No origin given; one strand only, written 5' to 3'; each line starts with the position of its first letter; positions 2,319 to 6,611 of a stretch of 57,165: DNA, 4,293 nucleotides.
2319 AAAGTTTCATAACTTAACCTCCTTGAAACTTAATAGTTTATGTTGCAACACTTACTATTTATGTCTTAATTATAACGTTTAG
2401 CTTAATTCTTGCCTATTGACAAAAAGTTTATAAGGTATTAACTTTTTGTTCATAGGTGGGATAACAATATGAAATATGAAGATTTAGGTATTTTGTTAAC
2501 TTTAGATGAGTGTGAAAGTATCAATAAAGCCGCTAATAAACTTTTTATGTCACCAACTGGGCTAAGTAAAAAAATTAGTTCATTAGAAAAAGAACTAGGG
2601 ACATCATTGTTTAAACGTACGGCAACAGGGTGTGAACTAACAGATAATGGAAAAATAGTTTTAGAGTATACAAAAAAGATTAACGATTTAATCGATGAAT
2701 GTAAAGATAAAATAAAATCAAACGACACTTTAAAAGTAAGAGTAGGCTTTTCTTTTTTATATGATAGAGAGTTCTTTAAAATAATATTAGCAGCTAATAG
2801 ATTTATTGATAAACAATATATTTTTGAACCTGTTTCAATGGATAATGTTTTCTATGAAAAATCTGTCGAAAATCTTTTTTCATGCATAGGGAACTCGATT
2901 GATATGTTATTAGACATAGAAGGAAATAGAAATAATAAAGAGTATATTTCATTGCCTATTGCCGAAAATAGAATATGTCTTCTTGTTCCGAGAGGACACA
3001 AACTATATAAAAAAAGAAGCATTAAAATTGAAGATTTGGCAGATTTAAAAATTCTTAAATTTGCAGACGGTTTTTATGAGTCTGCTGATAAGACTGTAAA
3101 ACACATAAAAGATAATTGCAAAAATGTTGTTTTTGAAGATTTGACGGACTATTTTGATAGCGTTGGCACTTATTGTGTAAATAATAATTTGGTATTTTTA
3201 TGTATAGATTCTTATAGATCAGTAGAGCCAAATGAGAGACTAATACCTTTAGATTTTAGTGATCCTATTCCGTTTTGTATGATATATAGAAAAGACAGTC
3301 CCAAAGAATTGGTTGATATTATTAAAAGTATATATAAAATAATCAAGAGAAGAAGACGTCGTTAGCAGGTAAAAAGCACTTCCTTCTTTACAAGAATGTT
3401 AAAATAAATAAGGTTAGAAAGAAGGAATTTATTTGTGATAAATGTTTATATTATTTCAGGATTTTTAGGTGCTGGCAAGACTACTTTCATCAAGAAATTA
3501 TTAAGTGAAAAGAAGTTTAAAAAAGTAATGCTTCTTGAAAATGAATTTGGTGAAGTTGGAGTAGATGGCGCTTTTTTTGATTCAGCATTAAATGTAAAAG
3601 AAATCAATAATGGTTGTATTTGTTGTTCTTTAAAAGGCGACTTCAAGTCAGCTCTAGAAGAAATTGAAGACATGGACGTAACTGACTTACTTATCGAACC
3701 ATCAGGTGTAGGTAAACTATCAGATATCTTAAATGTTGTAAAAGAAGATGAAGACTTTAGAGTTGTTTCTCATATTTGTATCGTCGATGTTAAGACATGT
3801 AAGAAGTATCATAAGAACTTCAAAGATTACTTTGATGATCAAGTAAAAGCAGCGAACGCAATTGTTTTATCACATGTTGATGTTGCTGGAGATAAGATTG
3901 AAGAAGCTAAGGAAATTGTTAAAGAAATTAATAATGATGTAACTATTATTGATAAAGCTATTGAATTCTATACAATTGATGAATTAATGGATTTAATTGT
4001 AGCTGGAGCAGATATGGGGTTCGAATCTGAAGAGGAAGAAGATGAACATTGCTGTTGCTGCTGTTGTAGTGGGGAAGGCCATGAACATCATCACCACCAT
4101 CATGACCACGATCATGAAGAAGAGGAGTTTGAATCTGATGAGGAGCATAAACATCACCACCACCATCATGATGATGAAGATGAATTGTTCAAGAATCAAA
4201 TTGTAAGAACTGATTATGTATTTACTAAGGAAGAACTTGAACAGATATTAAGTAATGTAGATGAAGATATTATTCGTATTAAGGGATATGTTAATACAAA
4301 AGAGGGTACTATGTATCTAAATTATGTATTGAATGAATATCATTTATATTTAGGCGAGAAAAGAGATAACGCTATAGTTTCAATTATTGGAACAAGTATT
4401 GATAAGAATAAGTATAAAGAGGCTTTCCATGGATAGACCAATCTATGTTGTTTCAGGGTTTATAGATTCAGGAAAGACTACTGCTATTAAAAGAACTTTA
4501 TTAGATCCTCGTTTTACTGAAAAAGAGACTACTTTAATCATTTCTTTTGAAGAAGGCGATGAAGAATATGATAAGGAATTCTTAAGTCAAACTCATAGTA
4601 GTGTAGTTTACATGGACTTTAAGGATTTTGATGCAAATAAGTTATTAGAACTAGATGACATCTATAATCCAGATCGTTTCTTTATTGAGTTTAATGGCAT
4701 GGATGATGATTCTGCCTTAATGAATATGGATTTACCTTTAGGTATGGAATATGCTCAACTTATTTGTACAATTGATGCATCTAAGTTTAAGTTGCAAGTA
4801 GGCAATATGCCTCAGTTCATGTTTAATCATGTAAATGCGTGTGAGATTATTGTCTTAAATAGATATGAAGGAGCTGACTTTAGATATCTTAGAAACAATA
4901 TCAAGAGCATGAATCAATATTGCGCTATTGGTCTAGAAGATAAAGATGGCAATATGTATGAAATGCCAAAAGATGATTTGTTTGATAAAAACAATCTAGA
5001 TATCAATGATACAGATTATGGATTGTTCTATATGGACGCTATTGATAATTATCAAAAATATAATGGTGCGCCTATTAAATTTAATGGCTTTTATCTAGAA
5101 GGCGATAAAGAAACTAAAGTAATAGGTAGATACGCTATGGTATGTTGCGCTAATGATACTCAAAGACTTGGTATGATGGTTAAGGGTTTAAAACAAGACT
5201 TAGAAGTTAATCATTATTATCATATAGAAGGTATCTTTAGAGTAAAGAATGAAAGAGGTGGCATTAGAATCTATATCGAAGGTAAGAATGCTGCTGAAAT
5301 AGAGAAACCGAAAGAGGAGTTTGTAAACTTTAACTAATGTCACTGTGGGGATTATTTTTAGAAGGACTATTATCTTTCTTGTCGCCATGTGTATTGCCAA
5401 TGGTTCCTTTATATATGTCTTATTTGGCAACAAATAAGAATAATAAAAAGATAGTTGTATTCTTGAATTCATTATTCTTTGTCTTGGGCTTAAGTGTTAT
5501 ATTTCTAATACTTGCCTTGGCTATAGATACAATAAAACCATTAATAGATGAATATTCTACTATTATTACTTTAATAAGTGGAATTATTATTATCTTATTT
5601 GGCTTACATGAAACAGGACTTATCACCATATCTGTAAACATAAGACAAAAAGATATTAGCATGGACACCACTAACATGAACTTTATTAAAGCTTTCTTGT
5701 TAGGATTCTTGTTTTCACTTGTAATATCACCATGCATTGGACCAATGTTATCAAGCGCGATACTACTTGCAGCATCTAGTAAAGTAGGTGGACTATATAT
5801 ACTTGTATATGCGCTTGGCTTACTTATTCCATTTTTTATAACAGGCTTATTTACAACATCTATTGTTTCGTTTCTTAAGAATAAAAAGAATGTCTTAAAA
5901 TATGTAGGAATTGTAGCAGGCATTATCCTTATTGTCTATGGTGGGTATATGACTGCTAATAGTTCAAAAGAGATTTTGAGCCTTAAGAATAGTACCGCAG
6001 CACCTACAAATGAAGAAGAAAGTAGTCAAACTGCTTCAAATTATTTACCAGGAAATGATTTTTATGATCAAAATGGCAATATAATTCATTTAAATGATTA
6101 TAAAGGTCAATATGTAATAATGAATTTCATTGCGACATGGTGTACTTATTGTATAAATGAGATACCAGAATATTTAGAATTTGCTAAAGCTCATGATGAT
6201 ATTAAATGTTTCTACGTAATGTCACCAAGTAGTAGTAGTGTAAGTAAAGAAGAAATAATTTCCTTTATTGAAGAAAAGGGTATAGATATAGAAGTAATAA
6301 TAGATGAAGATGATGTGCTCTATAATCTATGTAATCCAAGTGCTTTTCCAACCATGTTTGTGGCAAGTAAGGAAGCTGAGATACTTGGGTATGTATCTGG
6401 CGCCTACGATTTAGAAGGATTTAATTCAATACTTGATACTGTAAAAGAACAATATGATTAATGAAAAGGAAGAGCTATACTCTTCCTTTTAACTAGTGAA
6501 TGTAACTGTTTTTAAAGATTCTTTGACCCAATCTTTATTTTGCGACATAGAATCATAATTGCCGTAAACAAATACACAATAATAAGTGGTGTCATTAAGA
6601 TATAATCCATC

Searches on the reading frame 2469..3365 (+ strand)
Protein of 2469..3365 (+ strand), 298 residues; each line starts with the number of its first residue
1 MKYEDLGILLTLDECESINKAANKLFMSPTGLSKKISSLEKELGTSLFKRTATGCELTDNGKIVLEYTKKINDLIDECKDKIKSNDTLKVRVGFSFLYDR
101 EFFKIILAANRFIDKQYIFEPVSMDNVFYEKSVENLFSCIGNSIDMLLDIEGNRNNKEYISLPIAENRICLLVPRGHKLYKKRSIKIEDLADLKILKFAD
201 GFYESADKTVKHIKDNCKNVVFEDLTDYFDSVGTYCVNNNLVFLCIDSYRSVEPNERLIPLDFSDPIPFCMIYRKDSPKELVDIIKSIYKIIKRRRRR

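Call 9: search_protein_families(library=pfam, proteins=[window:2469-3365:+], max_evalue=0.01)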
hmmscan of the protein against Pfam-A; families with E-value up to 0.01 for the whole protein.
window:2469-3365:+ (298 aa): 2 families
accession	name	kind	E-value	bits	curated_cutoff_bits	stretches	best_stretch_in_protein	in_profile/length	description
PF00126.33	HTH_1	-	1.8e-15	57.1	26.6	1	4-62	2-60/60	Bacterial regulatory helix-turn-helix protein, lysR family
PF03466.25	LysR_substrate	-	5.6e-06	26.3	28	1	152-222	63-128/209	LysR substrate binding domain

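Call 12: find_encoding_contigs(protein=window:2469-3365:+, flank=10000, max_places=6)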
Protein window:2469-3365:+ (298 aa): 6 contigs read that carry it; 6 places shown.
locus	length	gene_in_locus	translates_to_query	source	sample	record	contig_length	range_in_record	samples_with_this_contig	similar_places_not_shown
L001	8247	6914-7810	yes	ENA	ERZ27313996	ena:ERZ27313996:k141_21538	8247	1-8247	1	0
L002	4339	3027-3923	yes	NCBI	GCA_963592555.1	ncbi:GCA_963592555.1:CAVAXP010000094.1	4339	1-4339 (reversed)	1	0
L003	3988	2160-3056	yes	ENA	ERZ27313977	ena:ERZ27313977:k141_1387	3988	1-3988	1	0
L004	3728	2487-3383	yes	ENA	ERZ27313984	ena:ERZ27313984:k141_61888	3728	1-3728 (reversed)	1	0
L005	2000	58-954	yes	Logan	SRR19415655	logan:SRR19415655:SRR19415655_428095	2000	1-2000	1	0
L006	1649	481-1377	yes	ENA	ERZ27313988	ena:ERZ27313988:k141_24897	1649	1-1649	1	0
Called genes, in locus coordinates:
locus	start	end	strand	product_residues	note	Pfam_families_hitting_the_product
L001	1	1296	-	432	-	?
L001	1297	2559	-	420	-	PF13393:tRNA-synt_His, PF00587:tRNA-synt_2b, PF03129:HGTP_anticodon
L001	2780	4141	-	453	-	PF02687:FtsX (weak)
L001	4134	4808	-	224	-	PF02463:SMC_N (faint), PF00005:ABC_tran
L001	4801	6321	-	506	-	PF12704:MacB_PCD (weak), PF02687:FtsX (weak)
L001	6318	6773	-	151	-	-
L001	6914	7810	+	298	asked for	PF00126:HTH_1, PF03466:LysR_substrate (weak)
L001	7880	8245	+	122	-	?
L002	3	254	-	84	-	?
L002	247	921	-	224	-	PF02463:SMC_N (faint), PF00005:ABC_tran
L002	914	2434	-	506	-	PF12704:MacB_PCD (weak), PF02687:FtsX (weak)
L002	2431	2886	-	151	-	-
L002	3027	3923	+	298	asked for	PF00126:HTH_1, PF03466:LysR_substrate (weak)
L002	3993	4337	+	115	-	?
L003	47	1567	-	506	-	PF12704:MacB_PCD (weak), PF02687:FtsX (weak)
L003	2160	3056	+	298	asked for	PF00126:HTH_1, PF03466:LysR_substrate (weak)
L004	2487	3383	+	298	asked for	PF00126:HTH_1, PF03466:LysR_substrate (weak)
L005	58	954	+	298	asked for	PF00126:HTH_1, PF03466:LysR_substrate (weak)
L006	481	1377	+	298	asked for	PF00126:HTH_1, PF03466:LysR_substrate (weak)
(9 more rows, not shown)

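Call 31: find_homologous_proteins(query=window:2469-3365:+, max_evalue=1e-20)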
Query window:2469-3365:+ (298 aa): 7 proteins with E <= 1e-20 among 1164 candidates.
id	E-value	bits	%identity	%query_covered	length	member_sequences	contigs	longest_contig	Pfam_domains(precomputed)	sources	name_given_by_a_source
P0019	9.7e-181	617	95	99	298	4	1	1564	PF00126.34,PF03466.26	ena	-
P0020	1.3e-154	532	79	100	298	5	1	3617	PF00126.34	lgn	-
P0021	5.9e-127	441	69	94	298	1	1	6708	PF00126.34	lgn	-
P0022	5.7e-126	438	66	100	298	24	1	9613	PF00126.34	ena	-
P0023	5.9e-101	355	57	98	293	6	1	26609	PF00126.34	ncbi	-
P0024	8.2e-101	355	54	98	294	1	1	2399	PF00126.34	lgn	-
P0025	1.3e-99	351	53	98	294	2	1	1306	PF00126.34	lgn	-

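Call 33: find_encoding_contigs(protein=P0022, flank=8000, max_places=2)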
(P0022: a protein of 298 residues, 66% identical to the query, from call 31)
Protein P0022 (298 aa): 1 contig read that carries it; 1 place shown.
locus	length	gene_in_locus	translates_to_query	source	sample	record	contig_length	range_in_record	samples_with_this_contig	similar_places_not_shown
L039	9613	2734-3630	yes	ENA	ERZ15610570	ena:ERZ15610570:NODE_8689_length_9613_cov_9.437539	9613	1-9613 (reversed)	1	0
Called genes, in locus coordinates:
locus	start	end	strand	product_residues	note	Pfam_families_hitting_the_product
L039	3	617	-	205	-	?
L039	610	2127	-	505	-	PF12704:MacB_PCD (faint), PF02687:FtsX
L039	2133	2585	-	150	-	-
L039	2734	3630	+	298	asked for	PF00126:HTH_1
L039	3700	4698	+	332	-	PF02492:cobW, PF07683:CobW_C (weak)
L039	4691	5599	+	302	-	PF02492:cobW, PF21537:DUF1980_C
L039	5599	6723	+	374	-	PF02683:DsbD_TM, PF13098:Thioredoxin_2 (faint), PF00578:AhpC-TSA, PF08534:Redoxin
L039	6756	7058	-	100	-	-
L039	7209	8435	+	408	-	PF00665:rve, PF22483:Mu-transpos_C_2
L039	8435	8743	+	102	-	PF20323:DUF6618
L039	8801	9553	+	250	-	PF01695:IstB_IS21, PF00308:Bac_DnaA, PF02562:PhoH (weak), PF13401:AAA_22 (faint), PF00004:AAA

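Call 34: find_encoding_contigs(protein=P0023, flank=10000, max_places=2)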
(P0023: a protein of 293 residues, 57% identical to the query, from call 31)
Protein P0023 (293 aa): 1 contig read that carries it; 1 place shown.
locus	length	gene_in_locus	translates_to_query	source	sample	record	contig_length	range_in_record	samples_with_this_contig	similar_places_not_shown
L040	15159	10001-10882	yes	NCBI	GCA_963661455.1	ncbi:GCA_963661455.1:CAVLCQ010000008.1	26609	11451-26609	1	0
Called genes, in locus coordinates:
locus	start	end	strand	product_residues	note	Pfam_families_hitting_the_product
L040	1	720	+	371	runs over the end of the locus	PF00483:NTP_transferase (weak), PF25247:LbH_GLGC (weak), PF24894:Hexapep_GlmU, PF25084:LbH_EIF2B (weak), PF25087:GMPPB_C (weak)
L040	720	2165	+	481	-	PF08323:Glyco_transf_5, PF13439:Glyco_transf_4 (weak), PF00534:Glycos_transf_1, PF13692:Glyco_trans_1_4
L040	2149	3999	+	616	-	PF02922:CBM_48, PF22019:GlgB_N, PF00128:Alpha-amylase, PF02806:Alpha-amylase_C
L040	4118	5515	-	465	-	-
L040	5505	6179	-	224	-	PF02463:SMC_N, PF00005:ABC_tran, PF13304:AAA_21 (faint)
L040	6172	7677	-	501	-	PF02687:FtsX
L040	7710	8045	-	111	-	-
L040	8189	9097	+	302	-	PF00126:HTH_1, PF03466:LysR_substrate (weak)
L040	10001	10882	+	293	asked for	PF00126:HTH_1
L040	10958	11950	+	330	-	PF02492:cobW, PF07683:CobW_C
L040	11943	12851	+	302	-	PF02492:cobW, PF21537:DUF1980_C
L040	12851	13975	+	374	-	PF02683:DsbD_TM, PF08534:Redoxin, PF00578:AhpC-TSA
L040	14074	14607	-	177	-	-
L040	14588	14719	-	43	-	-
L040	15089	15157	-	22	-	?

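Call 35: find_encoding_contigs(protein=P0021, flank=8000, max_places=2)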
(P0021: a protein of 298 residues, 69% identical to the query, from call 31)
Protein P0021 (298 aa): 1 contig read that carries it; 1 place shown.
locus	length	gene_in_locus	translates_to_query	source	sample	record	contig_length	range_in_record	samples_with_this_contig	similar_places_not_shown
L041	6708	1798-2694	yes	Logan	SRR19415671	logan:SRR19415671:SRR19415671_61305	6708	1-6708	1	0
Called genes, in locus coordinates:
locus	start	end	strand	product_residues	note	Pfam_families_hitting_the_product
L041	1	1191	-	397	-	?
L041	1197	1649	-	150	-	-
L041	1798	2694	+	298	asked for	PF00126:HTH_1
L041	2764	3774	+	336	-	PF02492:cobW, PF07683:CobW_C (weak)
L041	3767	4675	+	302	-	PF02492:cobW, PF21537:DUF1980_C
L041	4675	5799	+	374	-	PF02683:DsbD_TM, PF08534:Redoxin, PF00578:AhpC-TSA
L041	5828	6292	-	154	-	-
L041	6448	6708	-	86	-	?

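Call 37: find_encoding_contigs(protein=P0024, flank=8000, max_places=3)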
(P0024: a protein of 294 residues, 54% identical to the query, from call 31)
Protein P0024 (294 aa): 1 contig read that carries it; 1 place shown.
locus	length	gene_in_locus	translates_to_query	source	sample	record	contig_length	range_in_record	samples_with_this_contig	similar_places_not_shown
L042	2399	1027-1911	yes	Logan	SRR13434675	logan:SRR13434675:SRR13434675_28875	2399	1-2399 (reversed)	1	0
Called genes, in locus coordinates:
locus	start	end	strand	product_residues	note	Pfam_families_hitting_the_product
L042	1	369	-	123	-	?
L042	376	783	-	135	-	-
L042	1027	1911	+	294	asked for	PF00126:HTH_1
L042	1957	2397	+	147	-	?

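Call 61: search_protein_families(library=ncbifam, proteins=[window:2469-3365:+], max_evalue=0.001)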
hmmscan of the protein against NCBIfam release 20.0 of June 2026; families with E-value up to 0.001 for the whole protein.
window:2469-3365:+ (298 aa): 50 families (the best 25 are shown)
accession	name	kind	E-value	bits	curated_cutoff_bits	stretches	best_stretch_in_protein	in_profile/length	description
NF047520.1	trans_act_CidR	equivalog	1.2e-19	70.7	415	1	10-222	10-213/292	cidABC operon transcriptional activator CidR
NF053705.1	TransRegGltCGpos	equivalog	6.8e-17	61.6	350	1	9-223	9-215/300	glutamate biosynthesis transcriptional regulator GltC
NF040786.1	LysR_Sec_metab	equivalog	7.8e-17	61.2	250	1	2-196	2-194/298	selenium metabolism-associated LysR family transcriptional regulator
NF045775.1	acetoin_reg_AlsR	exception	2.5e-16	60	430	1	11-205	11-201/290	acetoin biosynthesis transcriptional regulator AlsR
TIGR03339.1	phn_lysR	subfamily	3.8e-14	52.6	341.1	1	15-196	11-185/279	aminoethylphosphonate catabolism associated LysR family transcriptional regulator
NF009327.0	PRK12684.1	subfamily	8.4e-14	51.5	402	1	18-203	19-202/313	CysB family HTH-type transcriptional regulator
NF007315.1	PRK09801.1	equivalog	1.3e-13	50.6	398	1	4-105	9-113/301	L-tartrate utilization transcriptional activator TtdR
NF047711.1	PutUtilRegPtrR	equivalog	1.7e-13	50.3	400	1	1-86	1-86/283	putrescine utilization regulator PtrR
NF058504.1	TransRegCcpCBac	equivalog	4.9e-13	49.1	400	1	1-87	1-87/287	transcriptional regulator CcpC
NF007385.0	PRK09906.1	equivalog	5.1e-13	48.8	356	1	11-214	11-209/296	DNA-binding transcriptional regulator HcaR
NF008416.0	PRK11242.1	equivalog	1.3e-12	47.7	277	1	6-202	6-199/300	transcriptional regulator CynR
NF009326.0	PRK12681.1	equivalog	1.7e-12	47.5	436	1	17-210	18-209/324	HTH-type transcriptional regulator CysB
NF047354.1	trans_reg_GltC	equivalog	2.3e-12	47.1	300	1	14-290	14-286/290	glutamate biosynthesis transcriptional regulator GltC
NF007439.0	PRK09986.1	equivalog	3.4e-12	46.3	290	1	17-280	23-285/296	LysR family transcriptional regulator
NF008361.0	PRK11151.1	equivalog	3.1e-11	43.1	329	1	1-77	1-77/305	DNA-binding transcriptional regulator OxyR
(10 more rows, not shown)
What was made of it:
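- On LTTR-regulated promoter (LysR box): The 2469-3365 product has HTH_1 (E = 1.8e-15) plus a weak LysR_substrate match (call 9), and it gives generic LTTR hits in NCBIfam (call 61).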

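Call 79: search_protein_families(library=padloc, proteins=[window:2469-3365:+], max_evalue=0.01)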
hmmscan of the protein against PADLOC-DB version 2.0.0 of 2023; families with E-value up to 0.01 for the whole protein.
window:2469-3365:+ (298 aa): 2 families
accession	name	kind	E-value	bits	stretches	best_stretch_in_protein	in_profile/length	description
PDLC01854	CARF3--CARF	-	0.0021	15.7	1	4-67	146-207/208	-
PDLC01848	CARF3--CARF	-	0.0026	15.5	1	4-66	138-194/197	-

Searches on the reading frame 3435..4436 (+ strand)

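Call 9: search_protein_families(library=pfam, proteins=[window:3435-4436:+], max_evalue=0.01)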
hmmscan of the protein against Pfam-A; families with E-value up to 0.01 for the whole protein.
window:3435-4436:+ (333 aa): 4 families
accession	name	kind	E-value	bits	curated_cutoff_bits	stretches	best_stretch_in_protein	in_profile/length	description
PF02492.25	cobW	-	5.8e-36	124.2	20.7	1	4-172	2-179/180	CobW/HypB/UreG, nucleotide-binding domain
PF07683.19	CobW_C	-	1.5e-07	31.7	22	1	256-332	5-91/94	Cobalamin synthesis protein cobW C-terminal domain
PF03193.22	RsgA_GTPase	-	0.0032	17.8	30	0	4-28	108-132/174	RsgA GTPase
PF02367.23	TsaE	-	0.0054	17.1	26.6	0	4-28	23-47/128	Threonylcarbamoyl adenosine biosynthesis protein TsaE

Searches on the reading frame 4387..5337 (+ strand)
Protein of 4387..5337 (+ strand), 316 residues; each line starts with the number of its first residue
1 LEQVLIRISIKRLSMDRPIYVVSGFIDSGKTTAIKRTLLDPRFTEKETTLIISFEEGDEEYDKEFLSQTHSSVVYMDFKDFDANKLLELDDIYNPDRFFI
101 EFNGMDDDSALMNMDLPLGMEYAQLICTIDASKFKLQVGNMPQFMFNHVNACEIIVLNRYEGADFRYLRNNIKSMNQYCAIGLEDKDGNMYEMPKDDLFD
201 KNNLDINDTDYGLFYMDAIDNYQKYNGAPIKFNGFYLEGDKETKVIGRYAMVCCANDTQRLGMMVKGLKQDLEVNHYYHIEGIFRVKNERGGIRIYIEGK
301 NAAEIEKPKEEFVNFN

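Call 61: search_protein_families(library=ncbifam, proteins=[window:4387-5337:+], max_evalue=0.001)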
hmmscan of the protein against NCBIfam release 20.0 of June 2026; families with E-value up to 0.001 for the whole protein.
window:4387-5337:+ (316 aa): 2 families
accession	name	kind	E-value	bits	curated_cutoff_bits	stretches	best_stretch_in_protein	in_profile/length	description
TIGR03943.1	TIGR03943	equivalog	5.5e-16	58.6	88.8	1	193-311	98-220/221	TIGR03943 family putative permease subunit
NF041053.1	CobW_rel_Se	equivalog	5.8e-11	42.4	180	1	21-179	5-173/195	CobW-related selenoprotein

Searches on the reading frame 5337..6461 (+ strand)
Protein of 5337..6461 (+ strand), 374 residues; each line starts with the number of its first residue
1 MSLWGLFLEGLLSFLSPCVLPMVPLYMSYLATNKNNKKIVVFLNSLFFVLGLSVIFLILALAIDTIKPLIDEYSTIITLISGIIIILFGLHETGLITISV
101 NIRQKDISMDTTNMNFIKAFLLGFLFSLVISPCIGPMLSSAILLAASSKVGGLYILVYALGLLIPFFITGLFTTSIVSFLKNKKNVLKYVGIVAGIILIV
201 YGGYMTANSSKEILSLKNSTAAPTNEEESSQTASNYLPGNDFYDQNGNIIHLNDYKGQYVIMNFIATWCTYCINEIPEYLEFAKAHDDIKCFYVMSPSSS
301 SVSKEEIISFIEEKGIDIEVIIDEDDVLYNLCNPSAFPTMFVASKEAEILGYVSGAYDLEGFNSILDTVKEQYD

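Call 61: search_protein_families(library=ncbifam, proteins=[window:5337-6461:+], max_evalue=0.001)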
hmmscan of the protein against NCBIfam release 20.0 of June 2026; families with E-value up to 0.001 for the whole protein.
window:5337-6461:+ (374 aa): 9 families
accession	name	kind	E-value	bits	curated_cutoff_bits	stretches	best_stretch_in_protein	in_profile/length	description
NF045694.1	seleno_TsoB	exception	1.9e-15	56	805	1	2-205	184-390/572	rhodanese/DsbD fusion-like selenoprotein TsoB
NF001419.0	PRK00293.1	subfamily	4e-14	52.1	330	1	4-176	173-355/574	protein-disulfide reductase DsbD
NF002854.0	PRK03147.1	subfamily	2.8e-13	50.1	170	1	238-370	43-173/176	thiol-disulfide oxidoreductase ResA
NF040495.1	tranport_ArsG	equivalog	8.8e-11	41.6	200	1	7-207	11-222/225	aromatic aminobenezylarsenical efflux permease ArsG family transporter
NF041202.1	StoA_CxxC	exception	6.5e-09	35.9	210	1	255-352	50-147/163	endospore biogenesis thiol-disulfide oxidoreductase StoA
NF047696.1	ThlDiSintTplARhiz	equivalog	7.2e-09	35.7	230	1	233-313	73-152/219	thiol:disulfide interchange protein TlpA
TIGR00385.1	dsbE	subfamily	0.00063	19.4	123.15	1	255-285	61-91/173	DsbE family thiol:disulfide interchange protein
TIGR01126.1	pdi_dom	equivalog_domain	0.00079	19.7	107.2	0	257-287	14-44/105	protein disulfide-isomerase domain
NF010625.0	PRK14018.1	equivalog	0.00098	17.7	522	0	228-358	29-161/521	bifunctional peptide-methionine (S)-S-oxide reductase MsrA/peptide-methionine (R)-S-oxide reductase MsrB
